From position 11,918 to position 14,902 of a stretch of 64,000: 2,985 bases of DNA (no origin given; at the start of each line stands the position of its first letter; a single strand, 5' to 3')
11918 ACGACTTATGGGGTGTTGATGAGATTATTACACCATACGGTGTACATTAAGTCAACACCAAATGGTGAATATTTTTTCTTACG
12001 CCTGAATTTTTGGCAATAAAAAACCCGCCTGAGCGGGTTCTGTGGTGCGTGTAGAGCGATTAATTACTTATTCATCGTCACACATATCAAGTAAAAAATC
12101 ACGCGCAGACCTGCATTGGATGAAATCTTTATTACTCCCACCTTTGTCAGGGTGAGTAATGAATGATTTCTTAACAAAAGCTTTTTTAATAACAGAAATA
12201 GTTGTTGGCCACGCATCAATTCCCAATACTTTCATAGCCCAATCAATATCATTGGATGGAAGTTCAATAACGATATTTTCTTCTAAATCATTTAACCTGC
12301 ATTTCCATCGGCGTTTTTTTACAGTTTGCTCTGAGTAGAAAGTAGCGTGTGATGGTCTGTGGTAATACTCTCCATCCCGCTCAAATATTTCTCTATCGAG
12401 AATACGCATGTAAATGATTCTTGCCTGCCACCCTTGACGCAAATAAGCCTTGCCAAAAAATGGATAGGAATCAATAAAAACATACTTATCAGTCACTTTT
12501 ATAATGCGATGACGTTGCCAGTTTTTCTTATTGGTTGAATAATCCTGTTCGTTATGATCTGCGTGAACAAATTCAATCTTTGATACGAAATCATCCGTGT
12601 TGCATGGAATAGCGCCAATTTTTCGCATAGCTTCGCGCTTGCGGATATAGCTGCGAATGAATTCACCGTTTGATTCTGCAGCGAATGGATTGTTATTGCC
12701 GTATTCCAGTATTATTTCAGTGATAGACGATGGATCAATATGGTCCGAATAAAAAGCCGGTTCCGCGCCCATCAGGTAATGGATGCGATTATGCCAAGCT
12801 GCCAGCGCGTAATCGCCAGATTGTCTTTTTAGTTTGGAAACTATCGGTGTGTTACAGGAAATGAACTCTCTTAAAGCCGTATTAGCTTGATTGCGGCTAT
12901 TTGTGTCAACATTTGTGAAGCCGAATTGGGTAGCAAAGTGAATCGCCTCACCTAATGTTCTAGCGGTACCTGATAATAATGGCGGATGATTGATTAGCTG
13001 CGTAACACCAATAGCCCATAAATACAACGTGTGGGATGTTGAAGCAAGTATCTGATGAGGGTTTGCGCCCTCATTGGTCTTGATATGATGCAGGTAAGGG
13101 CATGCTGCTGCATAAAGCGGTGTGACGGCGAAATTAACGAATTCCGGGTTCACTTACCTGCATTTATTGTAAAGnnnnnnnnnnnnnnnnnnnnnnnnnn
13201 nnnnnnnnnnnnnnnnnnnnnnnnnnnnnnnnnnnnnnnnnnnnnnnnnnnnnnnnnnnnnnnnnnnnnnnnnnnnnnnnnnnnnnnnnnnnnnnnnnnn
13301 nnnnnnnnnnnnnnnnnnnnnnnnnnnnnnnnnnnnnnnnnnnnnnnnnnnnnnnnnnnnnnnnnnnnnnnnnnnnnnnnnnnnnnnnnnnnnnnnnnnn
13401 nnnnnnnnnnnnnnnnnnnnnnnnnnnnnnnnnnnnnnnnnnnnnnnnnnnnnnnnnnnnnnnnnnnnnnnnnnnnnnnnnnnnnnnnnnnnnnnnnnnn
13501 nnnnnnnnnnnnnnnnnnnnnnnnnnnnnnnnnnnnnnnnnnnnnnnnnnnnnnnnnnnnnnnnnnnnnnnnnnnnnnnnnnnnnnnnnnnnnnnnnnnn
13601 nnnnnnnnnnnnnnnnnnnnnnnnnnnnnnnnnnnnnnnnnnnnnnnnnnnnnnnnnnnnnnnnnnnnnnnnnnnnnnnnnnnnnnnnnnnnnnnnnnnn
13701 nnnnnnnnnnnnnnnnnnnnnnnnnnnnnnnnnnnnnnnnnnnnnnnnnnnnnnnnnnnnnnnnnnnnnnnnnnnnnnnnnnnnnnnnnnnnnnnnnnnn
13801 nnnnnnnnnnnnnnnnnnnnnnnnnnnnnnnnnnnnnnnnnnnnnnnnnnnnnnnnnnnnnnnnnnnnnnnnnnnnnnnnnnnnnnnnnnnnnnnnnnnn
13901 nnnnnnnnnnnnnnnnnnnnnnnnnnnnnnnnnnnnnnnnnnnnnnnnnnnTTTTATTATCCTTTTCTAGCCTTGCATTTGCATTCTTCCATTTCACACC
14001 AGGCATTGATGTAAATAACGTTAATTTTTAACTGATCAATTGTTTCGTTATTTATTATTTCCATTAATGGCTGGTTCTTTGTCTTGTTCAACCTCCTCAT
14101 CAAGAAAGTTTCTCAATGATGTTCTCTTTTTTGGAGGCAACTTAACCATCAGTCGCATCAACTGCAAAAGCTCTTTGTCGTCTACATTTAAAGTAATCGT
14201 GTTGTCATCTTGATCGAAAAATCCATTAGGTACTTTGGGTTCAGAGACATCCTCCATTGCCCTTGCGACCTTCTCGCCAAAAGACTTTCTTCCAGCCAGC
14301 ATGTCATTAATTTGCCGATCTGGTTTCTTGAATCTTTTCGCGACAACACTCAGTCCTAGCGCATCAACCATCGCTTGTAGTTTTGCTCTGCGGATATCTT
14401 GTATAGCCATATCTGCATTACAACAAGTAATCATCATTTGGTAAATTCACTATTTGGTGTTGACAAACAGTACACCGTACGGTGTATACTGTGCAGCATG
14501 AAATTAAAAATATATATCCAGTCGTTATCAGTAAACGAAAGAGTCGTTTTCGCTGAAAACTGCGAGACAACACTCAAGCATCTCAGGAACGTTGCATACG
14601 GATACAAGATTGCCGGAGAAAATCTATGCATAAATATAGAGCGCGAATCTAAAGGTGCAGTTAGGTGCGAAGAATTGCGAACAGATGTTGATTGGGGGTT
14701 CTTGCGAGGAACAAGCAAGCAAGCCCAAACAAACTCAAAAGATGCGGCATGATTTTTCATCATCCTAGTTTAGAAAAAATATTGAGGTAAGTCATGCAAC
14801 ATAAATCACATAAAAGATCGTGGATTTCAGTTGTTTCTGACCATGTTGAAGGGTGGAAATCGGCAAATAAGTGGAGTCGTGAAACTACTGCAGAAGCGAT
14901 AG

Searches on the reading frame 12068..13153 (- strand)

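Call 3: search_protein_families(library=pfam, proteins=[window:12068-13153:-], max_evalue=0.01)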
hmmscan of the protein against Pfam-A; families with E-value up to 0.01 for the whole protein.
window:12068-13153:- (361 aa): 1 family
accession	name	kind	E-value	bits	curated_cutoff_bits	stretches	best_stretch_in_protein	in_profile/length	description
PF00226.36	DnaJ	-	0.0063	17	27.8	0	309-356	5-55/63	DnaJ domain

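Call 4: search_protein_families(library=ncbifam, proteins=[window:12068-13153:-], max_evalue=0.01)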
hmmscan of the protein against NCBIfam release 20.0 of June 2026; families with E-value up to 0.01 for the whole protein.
window:12068-13153:- (361 aa): 0 families

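Call 11: search_protein_families(library=phrogs, proteins=[window:12068-13153:-], max_evalue=0.01)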
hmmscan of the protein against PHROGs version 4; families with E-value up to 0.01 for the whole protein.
window:12068-13153:- (361 aa): 2 families
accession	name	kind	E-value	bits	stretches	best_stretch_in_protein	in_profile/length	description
phrog_13942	-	unknown function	0.00064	20.1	1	306-352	17-62/336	-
phrog_9210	-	unknown function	0.007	17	0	308-356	153-201/204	-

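Call 96: search_protein_families(library=padloc, proteins=[window:12068-13153:-], max_evalue=0.01)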
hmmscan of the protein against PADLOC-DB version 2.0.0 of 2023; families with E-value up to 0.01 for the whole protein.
window:12068-13153:- (361 aa): 0 families

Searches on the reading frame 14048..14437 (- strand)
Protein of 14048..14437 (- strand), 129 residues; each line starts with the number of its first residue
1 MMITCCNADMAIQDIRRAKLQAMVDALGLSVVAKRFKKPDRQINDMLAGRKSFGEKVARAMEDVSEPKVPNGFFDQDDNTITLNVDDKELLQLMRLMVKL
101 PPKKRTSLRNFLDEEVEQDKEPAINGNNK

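Call 3: search_protein_families(library=pfam, proteins=[window:14048-14437:-], max_evalue=0.01)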
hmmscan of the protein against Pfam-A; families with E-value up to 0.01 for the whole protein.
window:14048-14437:- (129 aa): 0 families

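Call 4: search_protein_families(library=ncbifam, proteins=[window:14048-14437:-], max_evalue=0.01)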
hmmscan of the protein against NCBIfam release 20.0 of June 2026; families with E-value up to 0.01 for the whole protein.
window:14048-14437:- (129 aa): 0 families

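Call 11: search_protein_families(library=phrogs, proteins=[window:14048-14437:-], max_evalue=0.01)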
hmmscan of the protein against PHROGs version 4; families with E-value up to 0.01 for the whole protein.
window:14048-14437:- (129 aa): 1 family
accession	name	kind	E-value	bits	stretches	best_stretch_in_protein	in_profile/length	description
phrog_5736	-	transcription regulation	9.8e-06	26.7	1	10-90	1-84/133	transcriptional regulator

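Call 59: search_solved_structures(query=window:14048-14410:-, max_evalue=10)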
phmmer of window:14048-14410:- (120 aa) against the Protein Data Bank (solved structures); distinct sequences matched with E-value up to 10: 10.
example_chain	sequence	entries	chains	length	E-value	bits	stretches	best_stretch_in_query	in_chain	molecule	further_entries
7nkv_A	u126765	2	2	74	0.043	17.1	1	31-67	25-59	Phage repressor protein CI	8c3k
8c3l_A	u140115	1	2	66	0.12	15.7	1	31-64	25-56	Phage repressor protein CI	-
4pq8_A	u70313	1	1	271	0.14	15.5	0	59-85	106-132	DESIGNED PROTEIN OR465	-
5ls0_A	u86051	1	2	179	0.45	13.8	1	66-116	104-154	Soluble inorganic pyrophosphatase 1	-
4lug_A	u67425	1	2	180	0.45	13.8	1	66-116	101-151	Inorganic pyrophosphatase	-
4r5d_A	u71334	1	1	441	0.65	13.3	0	59-85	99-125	Leucine rich repeat protein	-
3glv_A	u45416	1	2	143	0.96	12.8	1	6-48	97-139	Lipopolysaccharide core biosynthesis protein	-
4r5c_A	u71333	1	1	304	1.2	12.5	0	59-85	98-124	Leucine rich repeat protein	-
3wso_A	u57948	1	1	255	1.7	12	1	28-79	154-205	F-box only protein 44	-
4r6g_A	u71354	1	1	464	3.1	11.1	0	59-85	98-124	leucine rich repeats DLRR_K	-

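Call 60: search_protein_families(library=pfam, proteins=[window:14048-14410:-], max_evalue=1)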
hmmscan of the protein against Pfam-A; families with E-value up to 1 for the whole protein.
window:14048-14410:- (120 aa): 0 families

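Call 62: find_homologous_proteins(query=window:14048-14410:-, max_evalue=0.001)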
Query window:14048-14410:- (120 aa): 44 proteins with E <= 0.001 among 54 candidates. Only proteins of 66 to 210 residues were searched: fused or split forms outside these lengths cannot appear, so this answer is no evidence that the protein stands alone or is whole; find_related_loci, which searches DNA, has no such limit.
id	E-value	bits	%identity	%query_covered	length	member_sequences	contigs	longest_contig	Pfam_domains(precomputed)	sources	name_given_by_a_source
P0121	7.3e-70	250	100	100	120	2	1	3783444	-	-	-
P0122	1.8e-42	162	75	91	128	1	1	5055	-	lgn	-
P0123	5.3e-37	144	64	93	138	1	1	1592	-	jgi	-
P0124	3.0e-21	93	61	73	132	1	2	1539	-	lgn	-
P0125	2.7e-20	90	71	57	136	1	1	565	-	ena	-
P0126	2.8e-17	81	64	53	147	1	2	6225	-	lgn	-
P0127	4.9e-17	80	56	67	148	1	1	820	-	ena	-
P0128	9.2e-17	79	65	57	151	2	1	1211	-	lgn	-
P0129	4.4e-16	77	66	52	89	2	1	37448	-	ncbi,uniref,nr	ncbi:hypothetical protein [Nitrosomonas sp. Nm166]|uniref:hypothetical protein n=1 Tax=Nitrosomonas 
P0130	1.1e-15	75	60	52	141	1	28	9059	-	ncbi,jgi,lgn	jgi:hypothetical protein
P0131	2.4e-15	74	60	52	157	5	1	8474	-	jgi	-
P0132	3.6e-15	74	59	53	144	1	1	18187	-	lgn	-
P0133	4.5e-15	73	64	55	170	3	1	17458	-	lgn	-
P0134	2.8e-14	71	60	57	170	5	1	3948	-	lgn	-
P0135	6.1e-14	70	38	86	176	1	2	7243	-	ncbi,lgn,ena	-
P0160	7.2e-5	41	47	61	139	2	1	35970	-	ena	-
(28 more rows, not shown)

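Call 64: find_encoding_contigs(protein=P0133, flank=5000, max_places=1)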
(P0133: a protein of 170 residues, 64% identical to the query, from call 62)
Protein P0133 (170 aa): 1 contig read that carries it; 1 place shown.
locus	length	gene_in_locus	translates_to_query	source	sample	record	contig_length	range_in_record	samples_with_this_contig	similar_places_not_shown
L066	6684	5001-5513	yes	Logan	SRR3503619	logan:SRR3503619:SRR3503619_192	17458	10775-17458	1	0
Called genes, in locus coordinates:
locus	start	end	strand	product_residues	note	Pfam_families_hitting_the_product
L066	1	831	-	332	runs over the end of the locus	-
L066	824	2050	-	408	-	PF14338:Mrr_N, PF01555:N6_N4_Mtase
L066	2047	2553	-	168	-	PF05869:Dam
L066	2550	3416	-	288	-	-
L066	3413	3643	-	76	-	PF14090:HTH_39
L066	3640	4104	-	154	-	PF06892:Phage_CP76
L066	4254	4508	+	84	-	-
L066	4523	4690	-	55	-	-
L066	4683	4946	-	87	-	PF15943:YdaS_toxin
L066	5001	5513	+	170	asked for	-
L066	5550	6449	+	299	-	-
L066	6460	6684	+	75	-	?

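Call 65: find_encoding_contigs(protein=P0160, flank=5000, max_places=1)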
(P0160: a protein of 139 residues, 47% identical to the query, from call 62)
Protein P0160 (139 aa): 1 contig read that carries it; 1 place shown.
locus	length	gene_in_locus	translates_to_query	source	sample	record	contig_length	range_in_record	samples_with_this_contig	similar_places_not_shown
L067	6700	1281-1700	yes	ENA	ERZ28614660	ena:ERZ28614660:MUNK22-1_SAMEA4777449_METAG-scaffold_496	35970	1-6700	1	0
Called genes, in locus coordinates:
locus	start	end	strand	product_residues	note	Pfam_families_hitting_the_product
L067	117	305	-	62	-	-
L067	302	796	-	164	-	PF06892:Phage_CP76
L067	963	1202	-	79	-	-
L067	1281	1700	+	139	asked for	-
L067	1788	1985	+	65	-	-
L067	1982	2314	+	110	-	PF01679:Pmp3 (weak)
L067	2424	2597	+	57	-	-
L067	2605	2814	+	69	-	-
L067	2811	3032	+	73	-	-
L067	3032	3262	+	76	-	PF14354:Lar_restr_allev (weak)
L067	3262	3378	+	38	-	-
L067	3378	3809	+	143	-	-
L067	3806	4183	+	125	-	-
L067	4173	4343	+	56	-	-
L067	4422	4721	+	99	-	-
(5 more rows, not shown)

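Call 70: predict_structure(alignment_id=A2)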
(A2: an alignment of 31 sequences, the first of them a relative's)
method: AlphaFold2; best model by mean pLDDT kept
length: 120 residues; sequences in the alignment: 31
mean_pLDDT: 80.6   pTM: 0.55
mean pLDDT of the five models: 80.6, 78.9, 77.4, 76.3, 75.7
residues with pLDDT >= 90: 59; 70-90: 33; 50-70: 14; < 50: 14
segments of 3 or more residues with pLDDT < 50: 71-74, 111-120
pLDDT, mean of each block of 10 residues (from residue 1): 89 93 95 96 93 92 84 55 77 79 66 46
secondary structure, 60 per line:
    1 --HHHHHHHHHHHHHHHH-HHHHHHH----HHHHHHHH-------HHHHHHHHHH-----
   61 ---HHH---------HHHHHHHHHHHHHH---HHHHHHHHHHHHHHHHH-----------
elements in order: H3-18 H20-26 H31-38 H46-55 H76-89 H93-109

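Call 72: fold_search(model_id=the predicted structure, library=pdb)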
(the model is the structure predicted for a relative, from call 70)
No match with E <= 0.001 here; weaker rows may still be real.
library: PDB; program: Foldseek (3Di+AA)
matches with E <= 10: 353; with E <= 0.001: 0
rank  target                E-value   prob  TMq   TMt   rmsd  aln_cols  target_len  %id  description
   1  5d50_K                1.3e-02  1.00  0.49  0.36  16.4       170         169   18  Crystal structure of Rep-Ant complex from Salmonella-temperate phage (released 2016-04-27)
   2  5d50_A                4.0e-02  1.00  0.49  0.35  16.8       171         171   16  Crystal structure of Rep-Ant complex from Salmonella-temperate phage (released 2016-04-27)
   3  3f51_E                2.1e-01  0.94  0.41  0.49   7.8        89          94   12  Crystal Structure of the clp gene regulator ClgR from Corynebacterium glutamicum (released 2008-11-18)
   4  6rnz_A                2.1e-01  0.99  0.36  0.59   2.7        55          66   18  Crystal structure of the N-terminal HTH DNA-binding domain of the essential repressor DdrO from radiation-resistant De (released 2019-10-09)
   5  5d4z_1                2.2e-01  0.82  0.36  0.40  13.9       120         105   15  Crystal structure of Repressor from Salmonella-temperate phage (released 2016-04-27)
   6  5d50_I                2.3e-01  1.00  0.48  0.35   2.1        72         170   26  Crystal structure of Rep-Ant complex from Salmonella-temperate phage (released 2016-04-27)
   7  2icp                  2.5e-01  0.96  0.39  0.50   8.7        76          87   16  Crystal structure of the bacterial antitoxin HigA from Escherichia coli at pH 4.0. Northeast Structural Genomics Consort (released 2006-09-26)
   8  3f51_B                2.6e-01  0.93  0.41  0.50   7.8        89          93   12  Crystal Structure of the clp gene regulator ClgR from Corynebacterium glutamicum (released 2008-11-18)
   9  5d4z_H                2.8e-01  0.77  0.36  0.41  13.0       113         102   15  Crystal structure of Repressor from Salmonella-temperate phage (released 2016-04-27)
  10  3f51_D                2.9e-01  0.92  0.41  0.50   7.9        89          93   12  Crystal Structure of the clp gene regulator ClgR from Corynebacterium glutamicum (released 2008-11-18)
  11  3f51_F                2.9e-01  0.92  0.42  0.51   7.2        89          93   12  Crystal Structure of the clp gene regulator ClgR from Corynebacterium glutamicum (released 2008-11-18)
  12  2ict                  3.3e-01  0.93  0.39  0.47   9.1        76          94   16  Crystal structure of the bacterial antitoxin HigA from Escherichia coli at pH 8.5. Northeast Structural Genomics TARGET  (released 2006-09-26)
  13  3f51_A                3.3e-01  0.90  0.40  0.49   7.6        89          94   12  Crystal Structure of the clp gene regulator ClgR from Corynebacterium glutamicum (released 2008-11-18)
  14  3trb_B                3.3e-01  0.77  0.37  0.45  13.0        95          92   16  Structure of an addiction module antidote protein of a HigA (higA) family from Coxiella burnetii (released 2011-09-28)
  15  3trb_A                3.4e-01  0.77  0.37  0.46  12.8        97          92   16  Structure of an addiction module antidote protein of a HigA (higA) family from Coxiella burnetii (released 2011-09-28)
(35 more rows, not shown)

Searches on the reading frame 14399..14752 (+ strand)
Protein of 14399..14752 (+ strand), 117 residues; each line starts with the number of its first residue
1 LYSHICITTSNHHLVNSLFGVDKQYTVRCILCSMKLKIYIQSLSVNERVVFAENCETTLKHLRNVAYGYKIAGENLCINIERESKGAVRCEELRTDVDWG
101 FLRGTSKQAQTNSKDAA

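Call 3: search_protein_families(library=pfam, proteins=[window:14399-14752:+], max_evalue=0.01)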
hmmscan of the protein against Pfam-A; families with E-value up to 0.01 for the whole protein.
window:14399-14752:+ (117 aa): 1 family
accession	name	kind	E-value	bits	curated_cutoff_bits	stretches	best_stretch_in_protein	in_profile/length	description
PF15943.11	YdaS_toxin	-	7.2e-07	29.4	30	1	52-101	15-64/65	Bacterial toxin YdaS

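Call 4: search_protein_families(library=ncbifam, proteins=[window:14399-14752:+], max_evalue=0.01)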
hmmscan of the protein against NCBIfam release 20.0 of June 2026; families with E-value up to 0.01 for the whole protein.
window:14399-14752:+ (117 aa): 0 families

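Call 11: search_protein_families(library=phrogs, proteins=[window:14399-14752:+], max_evalue=0.01)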
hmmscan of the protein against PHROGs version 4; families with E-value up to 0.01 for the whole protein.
window:14399-14752:+ (117 aa): 2 families
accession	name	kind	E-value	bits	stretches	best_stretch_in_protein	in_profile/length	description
phrog_35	-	transcription regulation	6.4e-10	40.4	1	33-113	75-152/181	transcriptional repressor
phrog_10248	-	unknown function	0.0025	19.6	1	35-97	5-66/103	-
